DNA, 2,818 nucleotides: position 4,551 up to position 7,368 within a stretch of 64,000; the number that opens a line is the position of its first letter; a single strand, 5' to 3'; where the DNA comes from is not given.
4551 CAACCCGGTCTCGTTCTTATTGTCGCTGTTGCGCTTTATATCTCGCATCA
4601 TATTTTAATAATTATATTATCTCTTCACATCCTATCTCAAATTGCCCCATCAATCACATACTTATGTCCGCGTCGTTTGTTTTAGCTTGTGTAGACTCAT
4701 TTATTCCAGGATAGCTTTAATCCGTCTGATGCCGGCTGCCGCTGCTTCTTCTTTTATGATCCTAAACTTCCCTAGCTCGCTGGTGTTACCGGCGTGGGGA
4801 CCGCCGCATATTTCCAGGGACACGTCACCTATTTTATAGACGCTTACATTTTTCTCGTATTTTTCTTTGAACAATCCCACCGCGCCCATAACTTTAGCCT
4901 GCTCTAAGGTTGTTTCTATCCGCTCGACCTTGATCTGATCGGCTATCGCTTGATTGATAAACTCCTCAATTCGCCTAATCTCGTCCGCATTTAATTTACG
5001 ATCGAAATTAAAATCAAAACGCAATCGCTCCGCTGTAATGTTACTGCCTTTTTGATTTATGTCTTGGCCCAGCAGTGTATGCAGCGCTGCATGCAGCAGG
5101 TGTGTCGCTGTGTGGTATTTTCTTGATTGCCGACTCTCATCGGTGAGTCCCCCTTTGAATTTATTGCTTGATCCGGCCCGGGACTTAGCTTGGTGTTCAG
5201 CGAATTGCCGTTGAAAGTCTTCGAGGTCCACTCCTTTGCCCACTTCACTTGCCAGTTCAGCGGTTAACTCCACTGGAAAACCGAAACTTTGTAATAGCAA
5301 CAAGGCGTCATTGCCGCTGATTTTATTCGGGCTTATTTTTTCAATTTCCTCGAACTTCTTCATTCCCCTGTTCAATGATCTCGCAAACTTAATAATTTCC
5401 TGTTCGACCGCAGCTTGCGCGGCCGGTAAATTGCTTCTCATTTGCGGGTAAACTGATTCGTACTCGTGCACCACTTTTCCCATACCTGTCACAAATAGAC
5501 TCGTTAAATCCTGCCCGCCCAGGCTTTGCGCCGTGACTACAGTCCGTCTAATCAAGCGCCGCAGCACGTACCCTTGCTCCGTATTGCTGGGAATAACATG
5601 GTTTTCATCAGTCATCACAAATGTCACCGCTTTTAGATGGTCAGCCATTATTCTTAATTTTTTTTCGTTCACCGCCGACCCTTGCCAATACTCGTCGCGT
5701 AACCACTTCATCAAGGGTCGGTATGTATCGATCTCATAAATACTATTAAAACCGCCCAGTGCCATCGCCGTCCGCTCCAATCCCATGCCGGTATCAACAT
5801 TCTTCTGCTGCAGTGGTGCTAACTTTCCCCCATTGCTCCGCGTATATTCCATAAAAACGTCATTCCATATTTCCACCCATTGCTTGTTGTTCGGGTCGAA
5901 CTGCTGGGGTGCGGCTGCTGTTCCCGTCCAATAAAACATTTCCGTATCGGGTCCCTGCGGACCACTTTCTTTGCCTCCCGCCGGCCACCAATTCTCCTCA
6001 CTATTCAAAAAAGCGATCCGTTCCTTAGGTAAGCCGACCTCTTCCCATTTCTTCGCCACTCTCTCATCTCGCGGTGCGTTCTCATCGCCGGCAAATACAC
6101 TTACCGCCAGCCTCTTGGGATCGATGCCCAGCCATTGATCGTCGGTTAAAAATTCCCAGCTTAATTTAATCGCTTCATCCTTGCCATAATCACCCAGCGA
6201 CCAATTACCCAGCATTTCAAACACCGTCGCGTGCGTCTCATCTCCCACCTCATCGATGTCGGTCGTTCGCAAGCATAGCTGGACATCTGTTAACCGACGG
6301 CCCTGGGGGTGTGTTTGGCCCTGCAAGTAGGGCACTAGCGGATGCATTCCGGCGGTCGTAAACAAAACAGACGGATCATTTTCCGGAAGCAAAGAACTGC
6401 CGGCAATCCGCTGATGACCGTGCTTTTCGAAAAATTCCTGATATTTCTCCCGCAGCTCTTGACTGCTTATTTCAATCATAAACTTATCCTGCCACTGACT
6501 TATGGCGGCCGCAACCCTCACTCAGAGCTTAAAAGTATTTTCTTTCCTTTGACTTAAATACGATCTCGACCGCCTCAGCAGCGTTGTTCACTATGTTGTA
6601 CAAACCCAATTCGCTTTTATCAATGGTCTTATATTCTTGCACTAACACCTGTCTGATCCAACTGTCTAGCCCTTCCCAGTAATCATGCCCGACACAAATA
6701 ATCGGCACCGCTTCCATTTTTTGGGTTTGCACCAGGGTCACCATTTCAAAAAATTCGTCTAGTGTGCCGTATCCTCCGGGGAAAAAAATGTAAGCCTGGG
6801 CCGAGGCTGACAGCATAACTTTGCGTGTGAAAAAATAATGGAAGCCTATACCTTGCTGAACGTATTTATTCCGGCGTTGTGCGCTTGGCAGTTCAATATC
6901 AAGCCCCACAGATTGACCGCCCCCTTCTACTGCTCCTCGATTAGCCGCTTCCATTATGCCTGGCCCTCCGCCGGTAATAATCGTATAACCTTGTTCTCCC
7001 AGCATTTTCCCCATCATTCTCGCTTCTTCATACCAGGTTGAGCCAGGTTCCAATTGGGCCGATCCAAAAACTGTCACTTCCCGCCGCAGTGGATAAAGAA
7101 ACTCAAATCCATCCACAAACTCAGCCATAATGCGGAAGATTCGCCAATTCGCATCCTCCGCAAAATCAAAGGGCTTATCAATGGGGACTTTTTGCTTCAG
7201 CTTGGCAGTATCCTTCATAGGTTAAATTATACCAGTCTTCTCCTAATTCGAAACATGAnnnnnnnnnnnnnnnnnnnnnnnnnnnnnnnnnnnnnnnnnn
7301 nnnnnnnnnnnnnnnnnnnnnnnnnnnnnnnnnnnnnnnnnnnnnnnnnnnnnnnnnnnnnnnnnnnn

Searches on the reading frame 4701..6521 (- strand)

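Call 37: search_protein_families(library=pfam, proteins=[window:4701-6521:-], max_evalue=0.001)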
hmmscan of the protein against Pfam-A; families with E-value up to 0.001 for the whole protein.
window:4701-6521:- (606 aa): 2 families
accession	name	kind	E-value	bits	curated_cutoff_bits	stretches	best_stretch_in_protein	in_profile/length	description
PF01411.24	tRNA-synt_2c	-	8.8e-113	378.2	30.3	1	22-471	1-450/552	tRNA synthetases class II (A)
PF07973.19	tRNA_SAD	-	1.4e-15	57.4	24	1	559-601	1-43/44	Threonyl and Alanyl tRNA synthetase second additional domain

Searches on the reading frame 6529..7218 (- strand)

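Call 37: search_protein_families(library=pfam, proteins=[window:6529-7218:-], max_evalue=0.001)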
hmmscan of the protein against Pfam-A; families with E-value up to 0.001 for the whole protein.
window:6529-7218:- (229 aa): 2 families
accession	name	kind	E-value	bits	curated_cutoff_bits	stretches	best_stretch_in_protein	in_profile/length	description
PF03641.19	Lysine_decarbox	-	3.3e-31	108.6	27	1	89-218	1-129/131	Possible lysine decarboxylase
PF18306.6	LDcluster4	-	6.3e-18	65.3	26.3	1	46-157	2-111/151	SLOG cluster4 family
